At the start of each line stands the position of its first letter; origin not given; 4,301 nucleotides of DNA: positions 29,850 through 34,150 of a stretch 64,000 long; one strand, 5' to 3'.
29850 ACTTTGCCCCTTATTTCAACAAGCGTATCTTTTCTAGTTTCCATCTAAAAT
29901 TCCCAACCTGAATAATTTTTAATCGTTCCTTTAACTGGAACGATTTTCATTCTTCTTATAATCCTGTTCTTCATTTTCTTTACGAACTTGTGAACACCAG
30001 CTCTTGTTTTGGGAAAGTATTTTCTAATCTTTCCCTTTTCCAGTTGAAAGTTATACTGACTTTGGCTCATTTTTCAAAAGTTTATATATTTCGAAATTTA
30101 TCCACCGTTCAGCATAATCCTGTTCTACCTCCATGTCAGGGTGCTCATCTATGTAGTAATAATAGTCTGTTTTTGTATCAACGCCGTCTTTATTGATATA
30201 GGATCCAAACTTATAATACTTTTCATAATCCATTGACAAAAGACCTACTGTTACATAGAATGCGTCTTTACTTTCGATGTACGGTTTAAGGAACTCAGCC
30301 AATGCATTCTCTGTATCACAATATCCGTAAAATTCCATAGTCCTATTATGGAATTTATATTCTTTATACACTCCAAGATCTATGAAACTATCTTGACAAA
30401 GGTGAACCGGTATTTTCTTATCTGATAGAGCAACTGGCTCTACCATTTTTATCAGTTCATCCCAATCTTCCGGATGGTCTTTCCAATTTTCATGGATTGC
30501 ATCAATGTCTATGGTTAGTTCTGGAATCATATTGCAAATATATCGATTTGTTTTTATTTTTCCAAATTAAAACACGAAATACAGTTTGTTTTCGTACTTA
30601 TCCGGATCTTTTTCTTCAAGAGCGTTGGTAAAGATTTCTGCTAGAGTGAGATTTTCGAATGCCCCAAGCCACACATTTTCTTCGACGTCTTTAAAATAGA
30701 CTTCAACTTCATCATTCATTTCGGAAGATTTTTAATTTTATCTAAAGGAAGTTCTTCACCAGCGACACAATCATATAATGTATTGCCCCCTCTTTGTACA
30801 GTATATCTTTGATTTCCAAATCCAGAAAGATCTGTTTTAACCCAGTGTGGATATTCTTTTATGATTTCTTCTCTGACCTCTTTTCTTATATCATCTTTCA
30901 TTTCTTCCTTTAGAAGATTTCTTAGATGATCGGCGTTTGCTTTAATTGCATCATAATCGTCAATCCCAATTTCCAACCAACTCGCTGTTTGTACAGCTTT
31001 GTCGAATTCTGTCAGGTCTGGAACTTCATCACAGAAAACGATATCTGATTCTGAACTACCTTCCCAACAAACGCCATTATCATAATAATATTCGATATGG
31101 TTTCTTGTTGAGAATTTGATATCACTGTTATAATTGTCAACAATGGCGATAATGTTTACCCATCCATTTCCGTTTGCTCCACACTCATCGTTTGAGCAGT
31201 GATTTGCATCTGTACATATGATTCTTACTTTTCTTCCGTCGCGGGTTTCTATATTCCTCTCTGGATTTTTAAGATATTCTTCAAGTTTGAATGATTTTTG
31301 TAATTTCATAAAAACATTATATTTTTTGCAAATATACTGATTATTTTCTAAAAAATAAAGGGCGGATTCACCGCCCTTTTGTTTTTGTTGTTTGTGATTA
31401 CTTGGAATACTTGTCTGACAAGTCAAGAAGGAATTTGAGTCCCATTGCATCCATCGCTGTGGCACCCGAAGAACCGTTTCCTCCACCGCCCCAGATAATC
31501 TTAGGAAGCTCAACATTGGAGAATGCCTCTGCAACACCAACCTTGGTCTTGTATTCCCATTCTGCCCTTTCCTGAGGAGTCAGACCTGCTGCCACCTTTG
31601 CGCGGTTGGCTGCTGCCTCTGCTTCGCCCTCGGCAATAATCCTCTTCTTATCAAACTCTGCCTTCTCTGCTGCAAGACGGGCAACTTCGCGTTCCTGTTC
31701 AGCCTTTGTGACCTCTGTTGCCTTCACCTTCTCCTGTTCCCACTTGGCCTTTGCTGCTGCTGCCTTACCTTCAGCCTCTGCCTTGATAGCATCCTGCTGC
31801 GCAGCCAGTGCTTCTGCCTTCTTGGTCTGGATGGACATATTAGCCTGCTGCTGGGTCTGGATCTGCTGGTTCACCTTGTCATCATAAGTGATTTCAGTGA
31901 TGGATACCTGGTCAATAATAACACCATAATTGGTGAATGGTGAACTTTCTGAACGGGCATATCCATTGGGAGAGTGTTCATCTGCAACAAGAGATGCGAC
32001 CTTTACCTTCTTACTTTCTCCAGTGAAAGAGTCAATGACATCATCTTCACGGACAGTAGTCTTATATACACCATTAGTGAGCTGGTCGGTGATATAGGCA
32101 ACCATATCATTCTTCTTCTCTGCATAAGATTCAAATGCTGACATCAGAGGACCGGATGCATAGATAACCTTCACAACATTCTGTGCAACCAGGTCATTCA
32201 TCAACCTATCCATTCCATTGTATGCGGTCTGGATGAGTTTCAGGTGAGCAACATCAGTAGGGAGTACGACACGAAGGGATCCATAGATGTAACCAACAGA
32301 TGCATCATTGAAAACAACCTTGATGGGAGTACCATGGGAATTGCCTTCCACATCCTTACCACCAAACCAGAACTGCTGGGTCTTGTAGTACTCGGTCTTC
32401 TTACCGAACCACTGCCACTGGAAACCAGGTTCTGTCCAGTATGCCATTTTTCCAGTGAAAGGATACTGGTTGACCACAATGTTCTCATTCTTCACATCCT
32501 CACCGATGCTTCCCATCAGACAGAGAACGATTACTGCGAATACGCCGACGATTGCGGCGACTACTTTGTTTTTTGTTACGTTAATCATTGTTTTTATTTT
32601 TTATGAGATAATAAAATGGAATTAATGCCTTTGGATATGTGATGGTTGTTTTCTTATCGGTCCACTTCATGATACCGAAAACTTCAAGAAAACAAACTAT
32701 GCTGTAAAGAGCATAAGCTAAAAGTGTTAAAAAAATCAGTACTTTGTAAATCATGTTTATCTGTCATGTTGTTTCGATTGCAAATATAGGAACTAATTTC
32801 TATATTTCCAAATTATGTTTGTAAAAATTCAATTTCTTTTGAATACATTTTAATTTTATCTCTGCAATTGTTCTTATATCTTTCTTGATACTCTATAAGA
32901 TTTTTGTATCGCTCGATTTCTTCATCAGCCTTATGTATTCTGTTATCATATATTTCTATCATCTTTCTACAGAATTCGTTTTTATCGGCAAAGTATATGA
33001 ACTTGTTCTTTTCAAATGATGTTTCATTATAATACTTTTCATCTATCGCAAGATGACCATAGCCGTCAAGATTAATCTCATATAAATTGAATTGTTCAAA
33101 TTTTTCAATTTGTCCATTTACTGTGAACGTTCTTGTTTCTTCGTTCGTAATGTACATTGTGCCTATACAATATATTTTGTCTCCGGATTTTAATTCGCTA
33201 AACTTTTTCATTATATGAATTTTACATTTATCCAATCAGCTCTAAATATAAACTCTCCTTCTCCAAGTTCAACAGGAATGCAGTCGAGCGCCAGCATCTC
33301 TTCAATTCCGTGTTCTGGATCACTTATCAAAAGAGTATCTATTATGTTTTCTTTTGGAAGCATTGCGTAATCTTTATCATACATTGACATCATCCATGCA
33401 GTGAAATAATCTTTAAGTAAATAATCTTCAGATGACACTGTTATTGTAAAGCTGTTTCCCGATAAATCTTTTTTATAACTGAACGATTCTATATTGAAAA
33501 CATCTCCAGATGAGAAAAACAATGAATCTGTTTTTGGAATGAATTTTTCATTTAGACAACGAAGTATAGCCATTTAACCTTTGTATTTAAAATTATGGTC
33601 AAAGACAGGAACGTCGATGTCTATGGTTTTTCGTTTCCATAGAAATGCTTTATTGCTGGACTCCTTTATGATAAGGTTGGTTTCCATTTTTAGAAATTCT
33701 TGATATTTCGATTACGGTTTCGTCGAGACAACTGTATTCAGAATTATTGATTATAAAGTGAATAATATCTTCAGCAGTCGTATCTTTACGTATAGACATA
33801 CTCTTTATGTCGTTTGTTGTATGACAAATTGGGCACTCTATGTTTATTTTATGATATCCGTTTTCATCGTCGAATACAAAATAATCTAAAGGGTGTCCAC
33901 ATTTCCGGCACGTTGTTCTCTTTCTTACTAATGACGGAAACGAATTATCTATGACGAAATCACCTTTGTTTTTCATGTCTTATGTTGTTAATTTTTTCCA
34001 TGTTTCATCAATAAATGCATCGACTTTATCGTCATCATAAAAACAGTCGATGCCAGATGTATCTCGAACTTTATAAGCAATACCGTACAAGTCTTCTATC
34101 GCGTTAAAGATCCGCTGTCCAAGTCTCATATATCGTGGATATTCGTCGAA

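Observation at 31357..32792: Compositionally foreign SPFH/flotillin-like gene co-transcribed with a 57-aa membrane peptide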

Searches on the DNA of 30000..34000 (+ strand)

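Call 8: search_dna_similar(query=window:30000-34000:+, collection=phages, mode=near, max_rows=20)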
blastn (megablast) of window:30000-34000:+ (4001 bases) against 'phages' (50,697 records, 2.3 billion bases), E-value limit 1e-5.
No match.

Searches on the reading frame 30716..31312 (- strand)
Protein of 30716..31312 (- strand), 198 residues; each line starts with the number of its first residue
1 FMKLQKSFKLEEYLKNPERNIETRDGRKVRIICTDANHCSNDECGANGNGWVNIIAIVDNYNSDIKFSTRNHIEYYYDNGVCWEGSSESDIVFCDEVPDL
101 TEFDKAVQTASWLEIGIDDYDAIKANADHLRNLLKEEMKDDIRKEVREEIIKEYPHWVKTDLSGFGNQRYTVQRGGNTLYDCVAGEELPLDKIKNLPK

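Call 4: search_protein_families(library=pfam, proteins=[window:30716-31312:-], max_evalue=0.1)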
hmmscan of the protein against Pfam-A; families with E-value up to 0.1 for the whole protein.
window:30716-31312:- (198 aa): 0 families

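Call 5: search_protein_families(library=phrogs, proteins=[window:30716-31312:-], max_evalue=0.01)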
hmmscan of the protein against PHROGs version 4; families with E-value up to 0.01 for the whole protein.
window:30716-31312:- (198 aa): 1 family
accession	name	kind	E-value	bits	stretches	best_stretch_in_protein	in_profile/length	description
phrog_4466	-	unknown function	0.00022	22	1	22-39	8-25/70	-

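Call 49: search_protein_families(library=padloc, proteins=[window:30716-31312:-], max_evalue=0.01)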
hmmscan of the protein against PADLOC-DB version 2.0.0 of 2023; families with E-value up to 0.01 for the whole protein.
window:30716-31312:- (198 aa): 0 families
